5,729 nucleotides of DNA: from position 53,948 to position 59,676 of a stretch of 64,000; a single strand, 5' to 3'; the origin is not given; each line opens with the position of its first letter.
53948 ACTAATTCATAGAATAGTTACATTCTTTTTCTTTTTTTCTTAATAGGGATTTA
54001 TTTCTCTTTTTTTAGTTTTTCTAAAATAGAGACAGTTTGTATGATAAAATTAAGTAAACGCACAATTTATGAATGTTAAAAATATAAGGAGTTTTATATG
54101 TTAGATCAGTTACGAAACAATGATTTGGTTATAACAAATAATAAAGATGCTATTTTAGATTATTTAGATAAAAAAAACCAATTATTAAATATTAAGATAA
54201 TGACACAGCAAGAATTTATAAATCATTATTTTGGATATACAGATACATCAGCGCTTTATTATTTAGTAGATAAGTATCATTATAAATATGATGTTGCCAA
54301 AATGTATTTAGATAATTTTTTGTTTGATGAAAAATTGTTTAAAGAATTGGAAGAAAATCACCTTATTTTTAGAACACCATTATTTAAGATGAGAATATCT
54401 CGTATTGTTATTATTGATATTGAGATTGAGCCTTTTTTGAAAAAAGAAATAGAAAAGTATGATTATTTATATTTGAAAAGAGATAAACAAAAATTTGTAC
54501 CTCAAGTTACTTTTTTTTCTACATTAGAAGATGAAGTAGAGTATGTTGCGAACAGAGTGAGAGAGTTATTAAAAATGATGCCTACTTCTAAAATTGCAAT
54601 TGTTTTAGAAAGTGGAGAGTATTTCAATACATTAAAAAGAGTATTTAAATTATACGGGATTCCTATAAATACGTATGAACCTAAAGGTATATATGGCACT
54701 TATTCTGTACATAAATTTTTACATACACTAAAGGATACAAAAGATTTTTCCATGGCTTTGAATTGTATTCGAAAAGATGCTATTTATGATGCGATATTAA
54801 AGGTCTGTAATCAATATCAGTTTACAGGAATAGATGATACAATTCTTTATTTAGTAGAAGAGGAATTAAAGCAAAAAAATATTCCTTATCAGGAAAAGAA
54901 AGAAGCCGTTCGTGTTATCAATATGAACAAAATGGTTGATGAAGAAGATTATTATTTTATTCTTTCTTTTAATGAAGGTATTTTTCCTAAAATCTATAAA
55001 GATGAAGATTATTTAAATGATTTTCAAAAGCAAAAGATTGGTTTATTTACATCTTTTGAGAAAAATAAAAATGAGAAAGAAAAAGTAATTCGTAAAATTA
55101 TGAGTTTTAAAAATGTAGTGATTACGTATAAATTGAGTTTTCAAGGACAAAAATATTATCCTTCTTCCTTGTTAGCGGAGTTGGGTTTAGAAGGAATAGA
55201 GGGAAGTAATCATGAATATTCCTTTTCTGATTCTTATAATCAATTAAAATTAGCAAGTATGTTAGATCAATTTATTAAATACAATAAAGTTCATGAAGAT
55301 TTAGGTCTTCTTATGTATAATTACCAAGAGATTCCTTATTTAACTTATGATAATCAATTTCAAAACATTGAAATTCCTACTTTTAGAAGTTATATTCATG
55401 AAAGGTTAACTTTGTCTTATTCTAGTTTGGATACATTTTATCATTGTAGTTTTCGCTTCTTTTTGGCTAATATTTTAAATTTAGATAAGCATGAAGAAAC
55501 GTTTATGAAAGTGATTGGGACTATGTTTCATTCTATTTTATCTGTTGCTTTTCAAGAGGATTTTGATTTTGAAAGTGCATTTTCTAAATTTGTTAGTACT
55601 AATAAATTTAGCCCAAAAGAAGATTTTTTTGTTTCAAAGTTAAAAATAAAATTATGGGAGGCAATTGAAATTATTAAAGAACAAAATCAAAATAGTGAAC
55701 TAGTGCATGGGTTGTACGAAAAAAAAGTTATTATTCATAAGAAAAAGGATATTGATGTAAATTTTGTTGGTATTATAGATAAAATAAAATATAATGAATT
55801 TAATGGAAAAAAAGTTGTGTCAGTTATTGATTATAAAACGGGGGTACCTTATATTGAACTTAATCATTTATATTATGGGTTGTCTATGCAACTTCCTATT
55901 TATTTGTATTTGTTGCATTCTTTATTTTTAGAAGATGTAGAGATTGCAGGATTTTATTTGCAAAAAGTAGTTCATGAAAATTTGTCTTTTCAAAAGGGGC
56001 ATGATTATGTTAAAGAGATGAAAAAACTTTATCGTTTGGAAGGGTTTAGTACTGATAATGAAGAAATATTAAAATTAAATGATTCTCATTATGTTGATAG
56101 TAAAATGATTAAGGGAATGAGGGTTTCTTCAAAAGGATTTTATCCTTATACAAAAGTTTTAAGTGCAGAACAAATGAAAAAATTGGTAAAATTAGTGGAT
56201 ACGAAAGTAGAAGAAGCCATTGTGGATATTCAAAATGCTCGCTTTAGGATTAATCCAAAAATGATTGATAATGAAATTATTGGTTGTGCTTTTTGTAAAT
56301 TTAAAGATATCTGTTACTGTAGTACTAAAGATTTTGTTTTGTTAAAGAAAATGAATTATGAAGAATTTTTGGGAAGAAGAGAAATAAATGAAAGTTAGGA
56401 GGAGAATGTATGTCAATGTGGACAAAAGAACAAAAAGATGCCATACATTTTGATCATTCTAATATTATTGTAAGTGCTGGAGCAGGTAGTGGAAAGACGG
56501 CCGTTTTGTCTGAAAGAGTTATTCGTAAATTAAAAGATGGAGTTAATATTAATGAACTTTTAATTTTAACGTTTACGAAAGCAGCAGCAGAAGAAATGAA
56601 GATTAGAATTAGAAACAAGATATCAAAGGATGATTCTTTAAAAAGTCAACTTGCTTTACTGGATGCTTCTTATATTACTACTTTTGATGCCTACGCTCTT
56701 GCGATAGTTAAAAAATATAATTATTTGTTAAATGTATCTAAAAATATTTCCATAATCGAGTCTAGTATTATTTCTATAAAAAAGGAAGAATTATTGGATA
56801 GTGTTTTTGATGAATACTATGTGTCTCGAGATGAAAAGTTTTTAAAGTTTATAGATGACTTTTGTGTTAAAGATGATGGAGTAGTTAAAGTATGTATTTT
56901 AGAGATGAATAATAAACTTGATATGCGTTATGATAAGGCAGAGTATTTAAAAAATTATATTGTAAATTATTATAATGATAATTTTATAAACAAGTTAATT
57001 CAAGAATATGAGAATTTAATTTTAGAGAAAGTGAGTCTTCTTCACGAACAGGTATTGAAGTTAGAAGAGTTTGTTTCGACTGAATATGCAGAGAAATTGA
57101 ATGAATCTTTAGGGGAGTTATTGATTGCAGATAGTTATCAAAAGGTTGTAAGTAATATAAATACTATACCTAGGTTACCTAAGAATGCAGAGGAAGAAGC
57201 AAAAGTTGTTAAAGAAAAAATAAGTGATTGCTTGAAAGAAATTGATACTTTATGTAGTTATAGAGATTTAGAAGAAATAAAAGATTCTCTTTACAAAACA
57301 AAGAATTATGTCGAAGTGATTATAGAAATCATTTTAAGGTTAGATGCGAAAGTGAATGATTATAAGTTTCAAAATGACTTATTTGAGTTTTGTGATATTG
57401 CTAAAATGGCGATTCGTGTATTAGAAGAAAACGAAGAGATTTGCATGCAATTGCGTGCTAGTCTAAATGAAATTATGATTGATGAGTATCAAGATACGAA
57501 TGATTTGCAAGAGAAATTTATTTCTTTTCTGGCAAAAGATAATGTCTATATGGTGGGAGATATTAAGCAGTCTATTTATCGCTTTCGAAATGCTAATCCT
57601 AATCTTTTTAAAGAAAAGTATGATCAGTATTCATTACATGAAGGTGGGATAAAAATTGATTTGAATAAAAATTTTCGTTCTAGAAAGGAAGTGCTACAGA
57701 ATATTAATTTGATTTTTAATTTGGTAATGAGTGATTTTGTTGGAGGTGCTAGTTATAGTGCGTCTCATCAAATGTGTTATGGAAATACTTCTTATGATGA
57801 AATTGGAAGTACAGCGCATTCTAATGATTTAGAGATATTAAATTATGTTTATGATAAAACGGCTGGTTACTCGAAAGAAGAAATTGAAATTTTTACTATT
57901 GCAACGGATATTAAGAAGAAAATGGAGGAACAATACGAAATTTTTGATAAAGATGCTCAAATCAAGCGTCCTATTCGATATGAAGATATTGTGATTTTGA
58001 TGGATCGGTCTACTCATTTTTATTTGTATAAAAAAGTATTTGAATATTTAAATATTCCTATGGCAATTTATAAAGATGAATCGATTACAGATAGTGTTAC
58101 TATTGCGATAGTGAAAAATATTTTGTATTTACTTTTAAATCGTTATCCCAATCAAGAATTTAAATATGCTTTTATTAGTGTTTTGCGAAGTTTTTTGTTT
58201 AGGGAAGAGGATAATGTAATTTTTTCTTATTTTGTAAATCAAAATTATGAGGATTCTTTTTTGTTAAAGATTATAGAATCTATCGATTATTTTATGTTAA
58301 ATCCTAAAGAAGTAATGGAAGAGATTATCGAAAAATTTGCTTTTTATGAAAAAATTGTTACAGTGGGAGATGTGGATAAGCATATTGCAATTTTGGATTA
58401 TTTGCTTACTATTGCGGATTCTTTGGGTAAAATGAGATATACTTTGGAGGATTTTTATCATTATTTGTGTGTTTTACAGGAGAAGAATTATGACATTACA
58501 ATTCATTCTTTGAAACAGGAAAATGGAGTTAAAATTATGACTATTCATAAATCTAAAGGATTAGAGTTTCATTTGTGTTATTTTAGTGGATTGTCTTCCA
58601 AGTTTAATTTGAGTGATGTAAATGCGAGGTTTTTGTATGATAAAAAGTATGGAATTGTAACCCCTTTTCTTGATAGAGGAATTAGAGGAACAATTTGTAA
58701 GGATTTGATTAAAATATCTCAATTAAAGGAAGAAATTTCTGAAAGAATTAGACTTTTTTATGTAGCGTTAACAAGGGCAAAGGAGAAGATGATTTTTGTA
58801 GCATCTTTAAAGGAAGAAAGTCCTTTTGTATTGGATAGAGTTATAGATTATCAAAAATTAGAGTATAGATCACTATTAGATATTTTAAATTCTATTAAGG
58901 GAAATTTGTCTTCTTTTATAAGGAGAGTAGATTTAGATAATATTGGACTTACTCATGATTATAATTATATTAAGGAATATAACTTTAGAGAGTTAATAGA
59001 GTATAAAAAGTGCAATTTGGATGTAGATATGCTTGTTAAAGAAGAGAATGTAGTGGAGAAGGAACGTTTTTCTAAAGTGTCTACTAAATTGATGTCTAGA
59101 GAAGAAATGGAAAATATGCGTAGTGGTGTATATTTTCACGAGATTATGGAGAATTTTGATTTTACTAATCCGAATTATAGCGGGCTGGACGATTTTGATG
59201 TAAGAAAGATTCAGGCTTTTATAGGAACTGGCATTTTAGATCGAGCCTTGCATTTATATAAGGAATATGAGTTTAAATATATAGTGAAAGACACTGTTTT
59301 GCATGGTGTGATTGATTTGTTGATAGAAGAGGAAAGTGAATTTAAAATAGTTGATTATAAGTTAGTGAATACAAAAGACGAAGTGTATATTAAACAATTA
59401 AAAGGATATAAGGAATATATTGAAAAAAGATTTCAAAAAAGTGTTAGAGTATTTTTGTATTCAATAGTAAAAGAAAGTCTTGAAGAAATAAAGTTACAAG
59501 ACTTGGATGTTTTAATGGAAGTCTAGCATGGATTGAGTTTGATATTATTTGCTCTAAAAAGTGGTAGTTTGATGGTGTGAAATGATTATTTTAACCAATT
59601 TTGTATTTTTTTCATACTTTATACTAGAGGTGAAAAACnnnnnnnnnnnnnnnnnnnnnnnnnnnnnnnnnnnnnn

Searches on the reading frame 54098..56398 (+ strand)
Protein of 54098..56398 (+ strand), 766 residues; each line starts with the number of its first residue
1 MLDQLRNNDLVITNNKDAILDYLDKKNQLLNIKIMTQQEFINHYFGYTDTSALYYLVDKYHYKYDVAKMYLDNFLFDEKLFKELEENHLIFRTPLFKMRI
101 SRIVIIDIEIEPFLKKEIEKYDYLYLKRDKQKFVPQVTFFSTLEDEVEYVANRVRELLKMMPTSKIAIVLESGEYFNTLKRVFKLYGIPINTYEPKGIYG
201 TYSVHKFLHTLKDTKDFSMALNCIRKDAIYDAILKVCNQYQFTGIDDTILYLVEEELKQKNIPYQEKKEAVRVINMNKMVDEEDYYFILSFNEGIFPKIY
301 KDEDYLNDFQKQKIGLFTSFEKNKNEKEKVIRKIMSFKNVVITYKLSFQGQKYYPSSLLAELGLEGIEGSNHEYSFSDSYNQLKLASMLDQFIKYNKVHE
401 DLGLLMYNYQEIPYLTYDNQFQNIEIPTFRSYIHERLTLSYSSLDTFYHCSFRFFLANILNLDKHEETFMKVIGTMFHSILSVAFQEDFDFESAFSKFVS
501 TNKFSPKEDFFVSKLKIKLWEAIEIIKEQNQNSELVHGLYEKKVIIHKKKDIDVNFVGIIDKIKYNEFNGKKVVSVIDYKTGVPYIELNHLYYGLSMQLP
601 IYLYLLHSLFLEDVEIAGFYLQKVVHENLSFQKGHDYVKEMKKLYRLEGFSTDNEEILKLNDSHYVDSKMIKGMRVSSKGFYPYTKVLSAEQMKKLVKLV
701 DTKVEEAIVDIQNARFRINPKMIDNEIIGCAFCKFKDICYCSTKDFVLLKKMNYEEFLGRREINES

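Call 63: search_protein_families(library=pfam, proteins=[window:54098-56398:+], max_evalue=0.00001)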
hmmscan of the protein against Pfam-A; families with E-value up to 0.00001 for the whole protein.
window:54098-56398:+ (766 aa): 1 family
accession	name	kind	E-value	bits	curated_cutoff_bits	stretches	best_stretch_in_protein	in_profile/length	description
PF12705.13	PDDEXK_1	-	3.4e-24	86.6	22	1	438-739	1-246/247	PD-(D/E)XK nuclease superfamily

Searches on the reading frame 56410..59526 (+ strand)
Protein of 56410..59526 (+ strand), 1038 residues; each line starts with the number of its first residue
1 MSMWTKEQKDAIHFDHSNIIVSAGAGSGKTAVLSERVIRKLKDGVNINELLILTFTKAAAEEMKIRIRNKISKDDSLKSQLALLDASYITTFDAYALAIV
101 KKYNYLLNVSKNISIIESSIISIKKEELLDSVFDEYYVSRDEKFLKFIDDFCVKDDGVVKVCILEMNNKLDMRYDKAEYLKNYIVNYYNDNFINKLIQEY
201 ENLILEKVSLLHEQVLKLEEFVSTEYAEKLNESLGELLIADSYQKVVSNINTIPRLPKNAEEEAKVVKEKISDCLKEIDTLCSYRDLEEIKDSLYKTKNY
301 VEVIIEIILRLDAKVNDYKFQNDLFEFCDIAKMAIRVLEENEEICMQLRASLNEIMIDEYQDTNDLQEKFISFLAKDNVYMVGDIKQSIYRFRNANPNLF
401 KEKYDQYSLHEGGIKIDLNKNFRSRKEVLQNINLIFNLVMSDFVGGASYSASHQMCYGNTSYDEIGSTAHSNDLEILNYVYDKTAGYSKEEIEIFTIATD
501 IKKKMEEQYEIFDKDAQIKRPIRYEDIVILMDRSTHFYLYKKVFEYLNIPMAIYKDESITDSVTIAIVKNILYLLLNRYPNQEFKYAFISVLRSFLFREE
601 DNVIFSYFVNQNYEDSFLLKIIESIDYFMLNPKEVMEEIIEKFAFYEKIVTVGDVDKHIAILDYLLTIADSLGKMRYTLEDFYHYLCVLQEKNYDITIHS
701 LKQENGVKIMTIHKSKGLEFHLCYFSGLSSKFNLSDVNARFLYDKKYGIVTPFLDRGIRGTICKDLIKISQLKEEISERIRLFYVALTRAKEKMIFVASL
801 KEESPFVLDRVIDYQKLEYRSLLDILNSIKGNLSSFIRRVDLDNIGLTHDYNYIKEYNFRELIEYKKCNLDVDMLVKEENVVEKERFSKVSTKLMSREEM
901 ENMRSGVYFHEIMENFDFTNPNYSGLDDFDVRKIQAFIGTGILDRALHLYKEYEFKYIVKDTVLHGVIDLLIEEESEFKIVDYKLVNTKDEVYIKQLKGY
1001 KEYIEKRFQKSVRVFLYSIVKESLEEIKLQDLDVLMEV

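Call 63: search_protein_families(library=pfam, proteins=[window:56410-59526:+], max_evalue=0.00001)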
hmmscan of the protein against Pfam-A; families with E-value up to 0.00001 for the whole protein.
window:56410-59526:+ (1038 aa): 5 families
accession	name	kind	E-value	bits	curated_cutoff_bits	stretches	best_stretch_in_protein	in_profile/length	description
PF00580.27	UvrD-helicase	-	3.9e-50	171.5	23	1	4-407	1-270/271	UvrD/REP helicase N-terminal domain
PF13361.12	UvrD_C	-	6.7e-18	65.6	25.6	1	416-798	1-347/350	UvrD-like helicase C-terminal domain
PF13245.12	AAA_19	-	4.5e-16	59.7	25.1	1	8-393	1-134/134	AAA domain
PF13538.12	UvrD_C_2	-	6.7e-07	29.5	27.4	0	777-797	32-52/52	UvrD-like helicase C-terminal domain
PF01443.25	Viral_helicase1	-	3.9e-06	27.3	21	0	773-797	203-227/228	Viral superfamily 1 RNA helicase core domain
